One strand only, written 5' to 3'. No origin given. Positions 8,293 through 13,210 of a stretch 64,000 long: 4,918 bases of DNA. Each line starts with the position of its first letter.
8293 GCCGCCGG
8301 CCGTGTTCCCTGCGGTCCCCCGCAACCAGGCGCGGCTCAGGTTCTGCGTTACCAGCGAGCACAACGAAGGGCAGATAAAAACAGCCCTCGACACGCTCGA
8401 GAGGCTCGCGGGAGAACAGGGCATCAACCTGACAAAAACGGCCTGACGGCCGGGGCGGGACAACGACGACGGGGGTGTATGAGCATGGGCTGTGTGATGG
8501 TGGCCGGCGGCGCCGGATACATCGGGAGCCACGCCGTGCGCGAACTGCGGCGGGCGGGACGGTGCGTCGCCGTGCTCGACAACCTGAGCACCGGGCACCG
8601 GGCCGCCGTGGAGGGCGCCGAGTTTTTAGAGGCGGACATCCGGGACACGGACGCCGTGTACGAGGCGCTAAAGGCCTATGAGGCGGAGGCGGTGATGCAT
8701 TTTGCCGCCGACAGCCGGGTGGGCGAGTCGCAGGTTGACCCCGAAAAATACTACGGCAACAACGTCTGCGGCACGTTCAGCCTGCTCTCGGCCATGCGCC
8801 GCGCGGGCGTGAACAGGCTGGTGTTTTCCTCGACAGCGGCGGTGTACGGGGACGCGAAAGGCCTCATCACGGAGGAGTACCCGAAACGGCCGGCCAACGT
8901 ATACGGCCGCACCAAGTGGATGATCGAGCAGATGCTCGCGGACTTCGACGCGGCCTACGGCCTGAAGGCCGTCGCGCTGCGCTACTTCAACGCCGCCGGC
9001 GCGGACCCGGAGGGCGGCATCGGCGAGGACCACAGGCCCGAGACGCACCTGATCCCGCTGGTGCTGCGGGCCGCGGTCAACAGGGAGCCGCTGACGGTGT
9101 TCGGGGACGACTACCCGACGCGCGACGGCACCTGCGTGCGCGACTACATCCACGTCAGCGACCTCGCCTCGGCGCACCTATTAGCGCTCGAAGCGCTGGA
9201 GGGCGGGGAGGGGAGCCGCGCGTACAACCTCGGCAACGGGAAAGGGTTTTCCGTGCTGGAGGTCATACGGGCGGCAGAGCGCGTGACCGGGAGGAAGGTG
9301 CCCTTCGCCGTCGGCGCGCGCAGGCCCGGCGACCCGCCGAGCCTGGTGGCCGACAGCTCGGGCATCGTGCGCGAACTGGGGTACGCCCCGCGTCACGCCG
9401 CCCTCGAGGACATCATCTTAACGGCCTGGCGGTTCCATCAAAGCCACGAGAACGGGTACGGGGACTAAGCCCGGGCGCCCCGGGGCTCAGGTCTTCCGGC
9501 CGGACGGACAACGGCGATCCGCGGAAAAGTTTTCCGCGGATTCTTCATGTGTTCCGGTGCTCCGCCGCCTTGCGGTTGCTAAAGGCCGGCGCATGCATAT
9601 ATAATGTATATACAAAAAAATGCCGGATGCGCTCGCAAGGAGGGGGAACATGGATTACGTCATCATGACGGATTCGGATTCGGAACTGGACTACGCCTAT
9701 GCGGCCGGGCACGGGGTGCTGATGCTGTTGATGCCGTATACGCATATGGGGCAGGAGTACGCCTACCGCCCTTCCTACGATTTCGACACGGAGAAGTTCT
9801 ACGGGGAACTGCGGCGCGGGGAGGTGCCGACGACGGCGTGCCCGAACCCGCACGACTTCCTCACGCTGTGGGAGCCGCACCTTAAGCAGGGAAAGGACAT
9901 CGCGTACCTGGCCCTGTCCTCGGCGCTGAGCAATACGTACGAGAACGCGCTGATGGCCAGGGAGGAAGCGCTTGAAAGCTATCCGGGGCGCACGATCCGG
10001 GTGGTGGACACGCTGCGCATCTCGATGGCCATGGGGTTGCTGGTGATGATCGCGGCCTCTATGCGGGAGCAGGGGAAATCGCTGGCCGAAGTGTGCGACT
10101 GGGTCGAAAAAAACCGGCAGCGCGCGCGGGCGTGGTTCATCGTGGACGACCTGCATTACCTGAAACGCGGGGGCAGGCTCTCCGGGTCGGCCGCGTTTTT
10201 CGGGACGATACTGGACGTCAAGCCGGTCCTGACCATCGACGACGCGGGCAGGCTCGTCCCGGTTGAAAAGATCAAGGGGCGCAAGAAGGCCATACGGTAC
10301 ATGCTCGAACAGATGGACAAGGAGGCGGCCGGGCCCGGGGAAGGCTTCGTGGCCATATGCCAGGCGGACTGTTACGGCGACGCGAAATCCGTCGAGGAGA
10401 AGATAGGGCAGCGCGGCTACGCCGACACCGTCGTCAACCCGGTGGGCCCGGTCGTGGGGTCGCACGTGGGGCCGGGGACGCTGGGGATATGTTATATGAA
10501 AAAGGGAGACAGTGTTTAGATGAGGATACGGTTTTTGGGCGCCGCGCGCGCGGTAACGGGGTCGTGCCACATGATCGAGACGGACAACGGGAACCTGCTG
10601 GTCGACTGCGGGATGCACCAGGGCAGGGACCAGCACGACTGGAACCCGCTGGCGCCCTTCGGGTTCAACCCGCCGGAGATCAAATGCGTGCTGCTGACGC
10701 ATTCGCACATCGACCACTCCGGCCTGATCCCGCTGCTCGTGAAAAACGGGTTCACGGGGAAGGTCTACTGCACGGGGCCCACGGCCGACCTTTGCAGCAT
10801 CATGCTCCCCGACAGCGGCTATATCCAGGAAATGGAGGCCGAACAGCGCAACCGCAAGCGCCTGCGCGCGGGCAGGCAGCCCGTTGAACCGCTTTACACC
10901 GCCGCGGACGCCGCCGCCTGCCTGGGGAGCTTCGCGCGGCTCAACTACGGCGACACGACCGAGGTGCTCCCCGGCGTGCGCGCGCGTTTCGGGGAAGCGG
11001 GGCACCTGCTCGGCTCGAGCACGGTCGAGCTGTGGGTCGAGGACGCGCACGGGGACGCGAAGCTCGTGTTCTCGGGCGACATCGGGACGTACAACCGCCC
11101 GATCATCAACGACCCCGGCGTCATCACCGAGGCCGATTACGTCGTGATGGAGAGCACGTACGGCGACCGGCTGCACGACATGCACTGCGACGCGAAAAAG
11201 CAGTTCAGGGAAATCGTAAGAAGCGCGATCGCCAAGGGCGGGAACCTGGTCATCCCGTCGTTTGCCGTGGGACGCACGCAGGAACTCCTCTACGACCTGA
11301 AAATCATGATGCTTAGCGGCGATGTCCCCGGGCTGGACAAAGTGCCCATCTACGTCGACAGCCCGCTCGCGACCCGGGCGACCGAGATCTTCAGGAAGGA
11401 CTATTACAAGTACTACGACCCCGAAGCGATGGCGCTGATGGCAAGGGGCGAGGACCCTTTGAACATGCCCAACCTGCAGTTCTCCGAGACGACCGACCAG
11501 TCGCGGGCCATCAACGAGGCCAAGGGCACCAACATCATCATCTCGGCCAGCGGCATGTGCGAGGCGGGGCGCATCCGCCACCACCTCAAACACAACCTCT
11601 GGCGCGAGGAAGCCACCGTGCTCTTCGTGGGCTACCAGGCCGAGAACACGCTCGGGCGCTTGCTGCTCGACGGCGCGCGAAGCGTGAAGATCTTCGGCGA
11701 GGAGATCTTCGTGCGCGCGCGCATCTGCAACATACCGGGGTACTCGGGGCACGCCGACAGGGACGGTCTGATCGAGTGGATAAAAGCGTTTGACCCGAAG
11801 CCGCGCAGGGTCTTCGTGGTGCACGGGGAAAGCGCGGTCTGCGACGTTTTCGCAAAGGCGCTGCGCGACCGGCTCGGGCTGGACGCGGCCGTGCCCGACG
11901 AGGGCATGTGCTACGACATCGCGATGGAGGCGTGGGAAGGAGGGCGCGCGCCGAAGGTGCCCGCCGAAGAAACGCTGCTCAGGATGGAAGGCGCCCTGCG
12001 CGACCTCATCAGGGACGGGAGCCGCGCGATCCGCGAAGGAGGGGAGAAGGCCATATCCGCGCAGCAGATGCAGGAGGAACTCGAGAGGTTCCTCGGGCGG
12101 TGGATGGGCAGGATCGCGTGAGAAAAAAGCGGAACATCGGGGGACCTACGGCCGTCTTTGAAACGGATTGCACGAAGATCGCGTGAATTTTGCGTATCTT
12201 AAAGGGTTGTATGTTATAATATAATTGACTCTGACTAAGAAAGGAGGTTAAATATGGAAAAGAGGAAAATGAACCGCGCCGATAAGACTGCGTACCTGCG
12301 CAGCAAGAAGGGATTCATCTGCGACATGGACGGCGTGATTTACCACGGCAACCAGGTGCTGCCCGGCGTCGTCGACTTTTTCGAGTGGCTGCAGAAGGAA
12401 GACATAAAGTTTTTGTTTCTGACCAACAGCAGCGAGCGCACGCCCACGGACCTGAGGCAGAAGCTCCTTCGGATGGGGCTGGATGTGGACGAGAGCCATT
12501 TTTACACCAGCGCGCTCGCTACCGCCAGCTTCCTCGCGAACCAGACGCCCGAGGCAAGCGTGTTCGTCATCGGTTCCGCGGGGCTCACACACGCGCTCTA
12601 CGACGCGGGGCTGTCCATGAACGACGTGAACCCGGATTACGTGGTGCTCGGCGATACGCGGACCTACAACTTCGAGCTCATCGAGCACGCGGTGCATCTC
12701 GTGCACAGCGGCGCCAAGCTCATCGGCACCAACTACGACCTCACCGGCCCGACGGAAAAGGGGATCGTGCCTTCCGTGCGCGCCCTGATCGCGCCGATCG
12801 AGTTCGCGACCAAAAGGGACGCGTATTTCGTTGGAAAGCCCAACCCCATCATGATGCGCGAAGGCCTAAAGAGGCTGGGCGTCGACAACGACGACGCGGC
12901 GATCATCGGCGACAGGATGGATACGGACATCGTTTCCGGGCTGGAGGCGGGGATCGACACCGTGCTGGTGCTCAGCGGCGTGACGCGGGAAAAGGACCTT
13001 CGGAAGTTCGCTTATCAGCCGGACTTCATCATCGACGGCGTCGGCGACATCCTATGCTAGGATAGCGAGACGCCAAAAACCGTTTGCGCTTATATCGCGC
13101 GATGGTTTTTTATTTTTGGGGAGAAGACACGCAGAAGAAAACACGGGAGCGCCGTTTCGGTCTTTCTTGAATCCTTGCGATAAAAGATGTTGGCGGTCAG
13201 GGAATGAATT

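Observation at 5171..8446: Single 1,091-aa polypeptide fusing acyl-adenylate ligase, ACP and a serine-palmitoyltransferase-like alpha-oxoamine synthase, embedded in a sugar-nucleotide locus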

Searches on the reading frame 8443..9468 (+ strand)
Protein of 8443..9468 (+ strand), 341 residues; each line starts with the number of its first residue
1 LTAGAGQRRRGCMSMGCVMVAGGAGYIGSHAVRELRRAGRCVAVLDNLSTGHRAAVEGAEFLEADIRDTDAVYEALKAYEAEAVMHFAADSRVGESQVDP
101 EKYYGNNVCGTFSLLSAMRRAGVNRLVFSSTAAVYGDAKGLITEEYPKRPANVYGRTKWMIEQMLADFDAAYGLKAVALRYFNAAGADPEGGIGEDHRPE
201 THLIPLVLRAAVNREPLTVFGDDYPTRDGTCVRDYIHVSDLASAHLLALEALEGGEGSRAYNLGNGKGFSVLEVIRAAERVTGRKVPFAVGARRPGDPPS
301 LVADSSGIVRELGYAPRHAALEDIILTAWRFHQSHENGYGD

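Call 5: search_protein_families(library=pfam, proteins=[window:8443-9468:+], max_evalue=0.001)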
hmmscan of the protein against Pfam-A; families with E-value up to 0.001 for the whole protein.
window:8443-9468:+ (341 aa): 8 families
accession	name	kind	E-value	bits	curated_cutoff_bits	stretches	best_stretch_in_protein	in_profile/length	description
PF01370.27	Epimerase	-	3.2e-60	204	20.9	1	18-264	1-240/240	NAD dependent epimerase/dehydratase family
PF16363.11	GDP_Man_Dehyd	-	4.3e-48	164.9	27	1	19-318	1-323/332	GDP-mannose 4,6 dehydratase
PF01073.25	3Beta_HSD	-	2.7e-19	69.7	22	1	20-253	2-233/280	3-beta hydroxysteroid dehydrogenase/isomerase family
PF04321.23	RmlD_sub_bind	-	2.2e-15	56.9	27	1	18-167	3-138/287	RmlD substrate binding domain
PF02719.21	Polysacc_synt_2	-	1.1e-12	48.3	20.2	1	18-186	1-173/293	Polysaccharide biosynthesis protein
PF13460.12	NAD_binding_10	-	6e-11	43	27.2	1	22-153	1-120/184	NAD(P)H-binding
PF07993.18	NAD_binding_4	-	1.4e-07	31.4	20.1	1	78-198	86-220/258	Male sterility protein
PF05368.20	NmrA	-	8.5e-06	26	27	1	18-133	5-109/298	NmrA-like family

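Call 26: search_protein_families(library=ncbifam, proteins=[window:8479-9468:+], max_evalue=0.00001)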
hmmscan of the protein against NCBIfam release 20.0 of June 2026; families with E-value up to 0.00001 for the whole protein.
window:8479-9468:+ (329 aa): 21 families
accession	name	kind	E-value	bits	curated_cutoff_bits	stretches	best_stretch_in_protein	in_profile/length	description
TIGR01179.1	galE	equivalog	8.3e-126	419.3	262.3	1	6-326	2-331/332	UDP-glucose 4-epimerase GalE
NF007956.0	PRK10675.1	subfamily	3.2e-80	269.8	394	1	6-329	3-338/338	UDP-glucose 4-epimerase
TIGR01181.1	dTDP_gluc_dehyt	equivalog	1.3e-38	132.9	365.1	1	6-315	2-307/321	dTDP-glucose 4,6-dehydratase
TIGR02197.1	heptose_epim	equivalog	1.2e-29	103.5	274.6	1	6-271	1-261/316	ADP-glyceromanno-heptose 6-epimerase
TIGR03466.1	HpnA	hypoth_equivalog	3.2e-25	88.7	367.65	1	5-276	2-252/327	hopanoid-associated sugar epimerase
TIGR04180.1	EDH_00030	hypoth_equivalog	4e-25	88.5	475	1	6-282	1-268/297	NAD-dependent 4,6-dehydratase LegB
NF007582.0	PRK10217.1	equivalog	2.2e-21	76.4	698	1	5-307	3-319/355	dTDP-glucose 4,6-dehydratase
NF042422.1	oxyalk_red_OleD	equivalog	1.3e-19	70.7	580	1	6-265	3-245/329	2-alkyl-3-oxoalkanoate reductase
NF007490.0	PRK10084.1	subfamily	3.1e-19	69.2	649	1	6-307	3-322/361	dTDP-glucose 4,6-dehydratase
NF042423.1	oxyalk_red_Shew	equivalog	9.9e-19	67.6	580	1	5-259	10-246/331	2-alkyl-3-oxoalkanoate reductase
NF011728.1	PRK15181.1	equivalog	1.3e-18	67.1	760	1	7-259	19-271/348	Vi polysaccharide biosynthesis UDP-N-acetylglucosaminuronic acid C-4 epimerase TviC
NF043036.1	ErythonDh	equivalog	3.2e-14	52.9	325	1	6-157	3-164/321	D-erythronate dehydrogenase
NF008360.0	PRK11150.1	equivalog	9.6e-14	51.3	452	1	6-266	2-250/310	ADP-glyceromanno-heptose 6-epimerase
TIGR02622.1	CDP_4_6_dhtase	equivalog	1.7e-13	50.4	278.45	1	6-316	7-327/352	CDP-glucose 4,6-dehydratase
TIGR01214.1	rmlD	equivalog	4.9e-13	48.8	224.05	1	6-157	2-139/285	dTDP-4-dehydrorhamnose reductase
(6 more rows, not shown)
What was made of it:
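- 8479..9468 (+): galE (UDP-glucose 4-epimerase), 32 nt downstream and probably co-transcribed. A neighbour in this lineage only. TIGR01179 scores 419 bits against a cutoff of 262 (call 26).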

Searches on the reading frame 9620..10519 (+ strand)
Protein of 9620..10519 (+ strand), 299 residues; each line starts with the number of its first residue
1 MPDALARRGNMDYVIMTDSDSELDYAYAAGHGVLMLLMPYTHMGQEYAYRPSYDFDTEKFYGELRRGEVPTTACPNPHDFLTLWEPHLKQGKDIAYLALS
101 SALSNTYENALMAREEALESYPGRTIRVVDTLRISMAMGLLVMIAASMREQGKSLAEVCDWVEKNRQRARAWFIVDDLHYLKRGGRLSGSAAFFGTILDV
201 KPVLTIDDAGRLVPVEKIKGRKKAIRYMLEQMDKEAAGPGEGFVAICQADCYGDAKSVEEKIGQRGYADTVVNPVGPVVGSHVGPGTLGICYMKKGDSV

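Call 5: search_protein_families(library=pfam, proteins=[window:9620-10519:+], max_evalue=0.001)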
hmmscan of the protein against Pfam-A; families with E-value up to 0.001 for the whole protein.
window:9620-10519:+ (299 aa): 1 family
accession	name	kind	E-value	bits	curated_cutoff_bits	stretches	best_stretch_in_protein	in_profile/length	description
PF02645.21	DegV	-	3.6e-73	246.7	27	1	14-295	3-280/280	Uncharacterised protein, DegV family COG1307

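Call 26: search_protein_families(library=ncbifam, proteins=[window:9620-10519:+], max_evalue=0.00001)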
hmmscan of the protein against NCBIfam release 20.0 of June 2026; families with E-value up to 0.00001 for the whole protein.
window:9620-10519:+ (299 aa): 2 families
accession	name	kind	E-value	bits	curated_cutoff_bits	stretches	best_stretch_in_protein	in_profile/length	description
TIGR00762.1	DegV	domain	1.3e-76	257.4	99.7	1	14-293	2-276/276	DegV family EDD domain-containing protein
NF038249.1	fatty_FakB1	equivalog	2.9e-38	131.7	350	1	13-295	3-282/286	fatty acid kinase binding subunit FakB1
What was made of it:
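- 9620..10519 (+): DegV/FakB-like fatty-acid-binding protein with its own promoter-like site at 9576-9605. Syntenic with the gene in this clade; a functional link is not shown. TIGR00762 scores 257 bits (call 26).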

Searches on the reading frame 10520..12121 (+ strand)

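Call 5: search_protein_families(library=pfam, proteins=[window:10520-12121:+], max_evalue=0.001)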
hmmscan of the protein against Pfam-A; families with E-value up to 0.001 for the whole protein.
window:10520-12121:+ (533 aa): 5 families
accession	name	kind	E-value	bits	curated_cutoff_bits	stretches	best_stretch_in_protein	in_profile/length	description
PF10996.14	Beta-Casp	-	7.3e-39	133.4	27.7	1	253-381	1-119/120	Beta-Casp domain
PF07521.17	RMMBL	-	1.8e-18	66.7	21.6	1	398-459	4-63/63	Zn-dependent metallo-hydrolase RNA specificity domain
PF00753.33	Lactamase_B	-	6.2e-17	62.6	22.7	1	12-244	4-192/196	Metallo-beta-lactamase superfamily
PF12706.13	Lactamase_B_2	-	7e-08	32.8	27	1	25-225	2-180/200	Beta-lactamase superfamily domain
PF16661.11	Lactamase_B_6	-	1.6e-07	31.3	27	1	19-167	2-145/193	Metallo-beta-lactamase superfamily domain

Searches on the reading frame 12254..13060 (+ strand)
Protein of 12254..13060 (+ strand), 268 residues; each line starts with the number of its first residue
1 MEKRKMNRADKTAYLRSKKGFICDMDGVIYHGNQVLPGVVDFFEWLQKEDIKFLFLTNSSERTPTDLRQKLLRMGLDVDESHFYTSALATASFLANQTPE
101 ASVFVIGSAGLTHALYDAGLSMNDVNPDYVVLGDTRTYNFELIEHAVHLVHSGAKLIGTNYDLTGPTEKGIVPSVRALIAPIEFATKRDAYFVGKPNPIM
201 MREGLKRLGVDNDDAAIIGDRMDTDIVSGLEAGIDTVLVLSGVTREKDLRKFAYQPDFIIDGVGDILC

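Call 5: search_protein_families(library=pfam, proteins=[window:12254-13060:+], max_evalue=0.001)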
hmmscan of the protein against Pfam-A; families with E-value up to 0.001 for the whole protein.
window:12254-13060:+ (268 aa): 4 families
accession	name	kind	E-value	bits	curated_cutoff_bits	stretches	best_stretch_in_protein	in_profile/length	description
PF13344.12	Hydrolase_6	-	7.7e-28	96.9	27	1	21-120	1-100/101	Haloacid dehalogenase-like hydrolase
PF13242.12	Hydrolase_like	-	8.3e-25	86.9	22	1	193-265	2-74/75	HAD-hyrolase-like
PF00702.32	Hydrolase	-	6.7e-12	46.6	26.4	1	19-233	2-191/191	haloacid dehalogenase-like hydrolase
PF13419.12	HAD_2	-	9.3e-09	36.1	23.8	1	182-239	122-178/178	Haloacid dehalogenase-like hydrolase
